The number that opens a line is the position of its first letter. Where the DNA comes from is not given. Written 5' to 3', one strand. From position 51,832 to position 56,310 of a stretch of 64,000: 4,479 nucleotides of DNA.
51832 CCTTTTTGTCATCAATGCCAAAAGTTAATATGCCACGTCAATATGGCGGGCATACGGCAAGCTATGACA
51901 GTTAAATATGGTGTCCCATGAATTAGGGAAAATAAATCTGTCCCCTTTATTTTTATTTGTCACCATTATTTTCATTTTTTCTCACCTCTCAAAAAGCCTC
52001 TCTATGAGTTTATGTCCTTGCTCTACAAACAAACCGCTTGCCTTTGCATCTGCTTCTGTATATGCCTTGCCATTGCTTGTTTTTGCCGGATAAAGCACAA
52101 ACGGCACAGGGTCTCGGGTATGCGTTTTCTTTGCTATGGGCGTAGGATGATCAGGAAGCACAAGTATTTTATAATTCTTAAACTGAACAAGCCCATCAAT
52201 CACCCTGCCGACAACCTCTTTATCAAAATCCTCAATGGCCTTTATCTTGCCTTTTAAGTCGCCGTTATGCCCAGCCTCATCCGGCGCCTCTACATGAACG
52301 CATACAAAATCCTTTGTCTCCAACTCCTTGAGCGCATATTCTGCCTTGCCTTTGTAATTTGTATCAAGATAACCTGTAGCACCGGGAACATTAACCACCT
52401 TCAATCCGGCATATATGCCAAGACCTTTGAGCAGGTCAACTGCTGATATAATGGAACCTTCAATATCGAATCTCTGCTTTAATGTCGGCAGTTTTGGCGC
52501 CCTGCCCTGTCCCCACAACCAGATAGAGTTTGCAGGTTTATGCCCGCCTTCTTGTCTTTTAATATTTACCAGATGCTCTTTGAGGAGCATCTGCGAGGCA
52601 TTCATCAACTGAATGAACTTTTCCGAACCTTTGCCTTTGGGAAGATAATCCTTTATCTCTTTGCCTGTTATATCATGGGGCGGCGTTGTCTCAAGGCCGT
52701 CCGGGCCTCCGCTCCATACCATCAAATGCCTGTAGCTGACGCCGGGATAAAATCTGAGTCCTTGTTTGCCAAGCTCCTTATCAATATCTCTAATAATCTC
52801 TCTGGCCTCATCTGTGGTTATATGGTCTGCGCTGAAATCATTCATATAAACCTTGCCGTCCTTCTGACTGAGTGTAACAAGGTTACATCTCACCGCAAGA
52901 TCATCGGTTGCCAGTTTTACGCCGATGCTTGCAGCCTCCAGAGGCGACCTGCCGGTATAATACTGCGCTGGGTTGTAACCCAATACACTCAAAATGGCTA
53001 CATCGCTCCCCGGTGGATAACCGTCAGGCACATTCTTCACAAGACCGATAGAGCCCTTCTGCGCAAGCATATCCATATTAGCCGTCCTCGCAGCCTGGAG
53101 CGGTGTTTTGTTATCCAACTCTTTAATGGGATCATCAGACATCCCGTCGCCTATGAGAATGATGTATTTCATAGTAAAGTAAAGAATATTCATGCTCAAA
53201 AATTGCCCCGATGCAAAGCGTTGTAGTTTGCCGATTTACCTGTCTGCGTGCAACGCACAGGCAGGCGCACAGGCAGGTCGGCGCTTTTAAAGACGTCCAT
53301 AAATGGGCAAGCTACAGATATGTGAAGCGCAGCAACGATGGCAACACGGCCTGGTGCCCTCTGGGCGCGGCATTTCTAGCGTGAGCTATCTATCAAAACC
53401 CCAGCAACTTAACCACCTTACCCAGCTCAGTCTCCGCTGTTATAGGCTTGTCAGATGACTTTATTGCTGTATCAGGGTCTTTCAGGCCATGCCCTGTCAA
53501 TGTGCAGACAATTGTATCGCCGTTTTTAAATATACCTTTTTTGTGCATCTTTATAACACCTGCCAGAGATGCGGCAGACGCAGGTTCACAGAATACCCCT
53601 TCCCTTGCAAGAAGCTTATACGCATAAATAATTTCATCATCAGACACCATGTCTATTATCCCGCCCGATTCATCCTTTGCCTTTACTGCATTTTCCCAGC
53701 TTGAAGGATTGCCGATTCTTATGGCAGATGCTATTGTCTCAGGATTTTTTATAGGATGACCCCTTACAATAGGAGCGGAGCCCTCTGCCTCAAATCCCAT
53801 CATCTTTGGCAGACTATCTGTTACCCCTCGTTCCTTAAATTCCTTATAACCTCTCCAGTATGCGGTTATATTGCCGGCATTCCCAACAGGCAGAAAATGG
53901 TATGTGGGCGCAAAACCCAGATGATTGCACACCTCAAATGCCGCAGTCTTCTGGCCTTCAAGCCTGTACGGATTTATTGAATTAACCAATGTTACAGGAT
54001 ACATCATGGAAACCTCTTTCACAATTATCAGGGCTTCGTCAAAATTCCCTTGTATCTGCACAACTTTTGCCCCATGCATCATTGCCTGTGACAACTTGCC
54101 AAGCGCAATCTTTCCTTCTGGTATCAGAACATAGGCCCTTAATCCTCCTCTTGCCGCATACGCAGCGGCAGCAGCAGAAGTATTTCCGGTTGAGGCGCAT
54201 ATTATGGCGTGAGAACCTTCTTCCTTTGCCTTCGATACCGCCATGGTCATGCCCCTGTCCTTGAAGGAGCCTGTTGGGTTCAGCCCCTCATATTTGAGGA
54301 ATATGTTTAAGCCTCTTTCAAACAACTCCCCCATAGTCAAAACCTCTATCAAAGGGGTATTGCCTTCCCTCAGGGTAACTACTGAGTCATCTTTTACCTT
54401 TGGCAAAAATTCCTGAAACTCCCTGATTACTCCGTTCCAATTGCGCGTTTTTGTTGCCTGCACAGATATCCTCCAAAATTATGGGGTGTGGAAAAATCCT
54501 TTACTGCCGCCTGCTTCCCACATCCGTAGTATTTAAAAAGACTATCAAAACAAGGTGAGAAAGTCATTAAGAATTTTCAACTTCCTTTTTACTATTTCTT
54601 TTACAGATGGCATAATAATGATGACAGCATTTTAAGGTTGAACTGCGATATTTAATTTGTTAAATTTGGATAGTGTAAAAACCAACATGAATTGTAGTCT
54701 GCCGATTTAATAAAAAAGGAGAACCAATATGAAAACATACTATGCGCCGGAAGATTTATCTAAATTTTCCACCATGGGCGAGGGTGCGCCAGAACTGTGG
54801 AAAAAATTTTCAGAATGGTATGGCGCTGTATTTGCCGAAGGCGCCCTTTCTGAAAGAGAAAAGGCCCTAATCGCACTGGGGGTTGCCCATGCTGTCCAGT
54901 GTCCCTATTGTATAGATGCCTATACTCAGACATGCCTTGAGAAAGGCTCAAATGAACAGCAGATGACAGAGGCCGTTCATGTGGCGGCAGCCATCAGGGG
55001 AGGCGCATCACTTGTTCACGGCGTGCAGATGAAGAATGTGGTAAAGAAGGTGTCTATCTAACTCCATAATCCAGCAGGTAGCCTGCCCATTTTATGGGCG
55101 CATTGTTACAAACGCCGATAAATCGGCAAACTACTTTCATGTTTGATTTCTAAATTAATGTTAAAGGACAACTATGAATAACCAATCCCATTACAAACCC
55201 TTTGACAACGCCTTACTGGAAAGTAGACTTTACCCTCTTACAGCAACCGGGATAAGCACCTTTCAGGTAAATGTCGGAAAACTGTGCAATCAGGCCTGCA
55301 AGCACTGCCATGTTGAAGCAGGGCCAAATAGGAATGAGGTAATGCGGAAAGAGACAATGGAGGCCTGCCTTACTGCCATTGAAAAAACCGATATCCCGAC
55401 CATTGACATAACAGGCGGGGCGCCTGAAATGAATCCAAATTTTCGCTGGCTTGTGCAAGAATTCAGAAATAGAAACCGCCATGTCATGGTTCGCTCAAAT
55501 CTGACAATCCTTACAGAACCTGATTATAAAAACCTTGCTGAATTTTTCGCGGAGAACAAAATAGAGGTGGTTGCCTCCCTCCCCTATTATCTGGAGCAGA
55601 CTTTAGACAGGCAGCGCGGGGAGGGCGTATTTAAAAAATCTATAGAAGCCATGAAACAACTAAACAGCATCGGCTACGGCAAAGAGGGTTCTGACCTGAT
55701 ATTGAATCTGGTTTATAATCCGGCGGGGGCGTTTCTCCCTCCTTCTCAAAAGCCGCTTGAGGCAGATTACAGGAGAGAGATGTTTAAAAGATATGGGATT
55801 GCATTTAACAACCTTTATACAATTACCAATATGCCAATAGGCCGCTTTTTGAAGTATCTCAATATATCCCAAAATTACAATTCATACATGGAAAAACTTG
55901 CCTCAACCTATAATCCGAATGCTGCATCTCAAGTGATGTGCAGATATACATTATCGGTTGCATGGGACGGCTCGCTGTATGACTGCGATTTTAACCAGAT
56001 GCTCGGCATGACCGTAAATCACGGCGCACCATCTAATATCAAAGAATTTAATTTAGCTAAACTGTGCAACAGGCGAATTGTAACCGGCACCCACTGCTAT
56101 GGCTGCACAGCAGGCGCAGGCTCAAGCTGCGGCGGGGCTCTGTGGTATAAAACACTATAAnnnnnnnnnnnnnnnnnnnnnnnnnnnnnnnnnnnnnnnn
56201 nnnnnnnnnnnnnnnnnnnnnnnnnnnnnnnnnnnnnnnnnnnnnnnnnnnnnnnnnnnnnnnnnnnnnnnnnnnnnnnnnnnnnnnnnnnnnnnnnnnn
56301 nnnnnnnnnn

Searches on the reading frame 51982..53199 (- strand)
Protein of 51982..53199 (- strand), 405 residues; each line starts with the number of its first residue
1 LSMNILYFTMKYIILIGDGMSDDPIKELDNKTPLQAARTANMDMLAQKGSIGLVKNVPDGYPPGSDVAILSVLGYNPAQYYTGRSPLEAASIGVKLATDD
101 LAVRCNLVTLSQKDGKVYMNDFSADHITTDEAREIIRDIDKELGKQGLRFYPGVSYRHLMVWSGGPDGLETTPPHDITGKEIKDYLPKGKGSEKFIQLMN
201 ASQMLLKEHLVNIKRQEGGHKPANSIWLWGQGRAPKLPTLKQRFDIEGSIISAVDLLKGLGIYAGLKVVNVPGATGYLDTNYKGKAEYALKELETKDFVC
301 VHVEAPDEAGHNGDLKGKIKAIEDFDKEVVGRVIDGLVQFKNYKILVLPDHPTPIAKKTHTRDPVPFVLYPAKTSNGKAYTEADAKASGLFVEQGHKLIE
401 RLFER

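Call 8: search_protein_families(library=pfam, proteins=[window:51982-53199:-])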
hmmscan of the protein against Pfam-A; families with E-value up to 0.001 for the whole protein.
window:51982-53199:- (405 aa): 2 families
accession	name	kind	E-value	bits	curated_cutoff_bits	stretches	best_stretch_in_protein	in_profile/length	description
PF10143.14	PhosphMutase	-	5.4e-60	202.6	21.5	1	46-212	1-170/170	2,3-bisphosphoglycerate-independent phosphoglycerate mutase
PF01676.23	Metalloenzyme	-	1.6e-42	146.2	24.3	1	10-376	1-227/252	Metalloenzyme superfamily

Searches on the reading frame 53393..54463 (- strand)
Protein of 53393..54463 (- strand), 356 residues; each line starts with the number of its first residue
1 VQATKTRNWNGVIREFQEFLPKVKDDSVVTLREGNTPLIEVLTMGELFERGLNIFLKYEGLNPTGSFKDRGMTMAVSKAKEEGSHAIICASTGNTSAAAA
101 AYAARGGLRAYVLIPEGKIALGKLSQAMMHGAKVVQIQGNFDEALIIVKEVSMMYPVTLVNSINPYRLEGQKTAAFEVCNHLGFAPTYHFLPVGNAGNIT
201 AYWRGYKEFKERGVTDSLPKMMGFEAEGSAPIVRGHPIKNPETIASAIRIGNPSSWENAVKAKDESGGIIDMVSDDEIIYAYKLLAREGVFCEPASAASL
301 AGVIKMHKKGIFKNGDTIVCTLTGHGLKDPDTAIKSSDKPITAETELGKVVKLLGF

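Call 8: search_protein_families(library=pfam, proteins=[window:53393-54463:-])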
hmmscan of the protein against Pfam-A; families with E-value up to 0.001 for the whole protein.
window:53393-54463:- (356 aa): 1 family
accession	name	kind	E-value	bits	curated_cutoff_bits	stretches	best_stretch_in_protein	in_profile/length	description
PF00291.31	PALP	-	3e-71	240.6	35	1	29-324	1-295/295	Pyridoxal-phosphate dependent enzyme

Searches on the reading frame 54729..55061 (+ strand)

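Call 7: search_protein_families(library=pfam, proteins=[window:54729-55061:+])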
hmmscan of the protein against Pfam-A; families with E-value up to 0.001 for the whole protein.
window:54729-55061:+ (110 aa): 1 family
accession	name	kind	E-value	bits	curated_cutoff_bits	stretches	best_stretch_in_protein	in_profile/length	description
PF02627.25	CMD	-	3.6e-16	59.4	23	1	21-99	1-79/84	Carboxymuconolactone decarboxylase family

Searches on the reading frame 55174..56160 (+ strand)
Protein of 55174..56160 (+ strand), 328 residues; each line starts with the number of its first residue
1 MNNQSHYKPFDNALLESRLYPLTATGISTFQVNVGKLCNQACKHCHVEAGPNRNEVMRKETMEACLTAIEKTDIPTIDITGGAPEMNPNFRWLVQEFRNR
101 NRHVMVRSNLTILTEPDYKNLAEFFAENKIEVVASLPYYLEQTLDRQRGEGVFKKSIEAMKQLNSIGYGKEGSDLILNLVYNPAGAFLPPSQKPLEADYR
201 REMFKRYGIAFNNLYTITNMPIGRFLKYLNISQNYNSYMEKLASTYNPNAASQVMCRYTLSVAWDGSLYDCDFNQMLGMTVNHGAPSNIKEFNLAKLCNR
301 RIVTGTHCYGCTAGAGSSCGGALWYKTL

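Call 7: search_protein_families(library=pfam, proteins=[window:55174-56160:+])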
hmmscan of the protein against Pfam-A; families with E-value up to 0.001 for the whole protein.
window:55174-56160:+ (328 aa): 3 families
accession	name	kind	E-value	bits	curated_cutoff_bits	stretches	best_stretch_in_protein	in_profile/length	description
PF12345.13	DUF3641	-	1.4e-55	187.4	24.9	1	188-322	1-134/134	Protein of unknown function (DUF3641)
PF04055.27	Radical_SAM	-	4.7e-11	43.6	29.5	1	32-176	1-148/166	Radical SAM superfamily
PF13353.11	Fer4_12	-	0.0002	22.1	22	1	38-102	15-82/137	4Fe-4S single cluster domain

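Call 80: find_encoding_contigs(protein=window:55174-56160:+, flank=10000, max_places=3)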
Protein window:55174-56160:+ (328 aa): 1 contig read that carries it; 1 place shown.
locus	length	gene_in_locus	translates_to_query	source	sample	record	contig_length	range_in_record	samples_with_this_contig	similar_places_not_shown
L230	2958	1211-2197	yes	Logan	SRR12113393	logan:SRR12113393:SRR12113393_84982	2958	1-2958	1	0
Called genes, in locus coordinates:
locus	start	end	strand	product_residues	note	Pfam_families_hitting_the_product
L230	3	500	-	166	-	?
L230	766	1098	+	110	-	PF02627:CMD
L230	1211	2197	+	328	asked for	PF04055:Radical_SAM, PF12345:DUF3641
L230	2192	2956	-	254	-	?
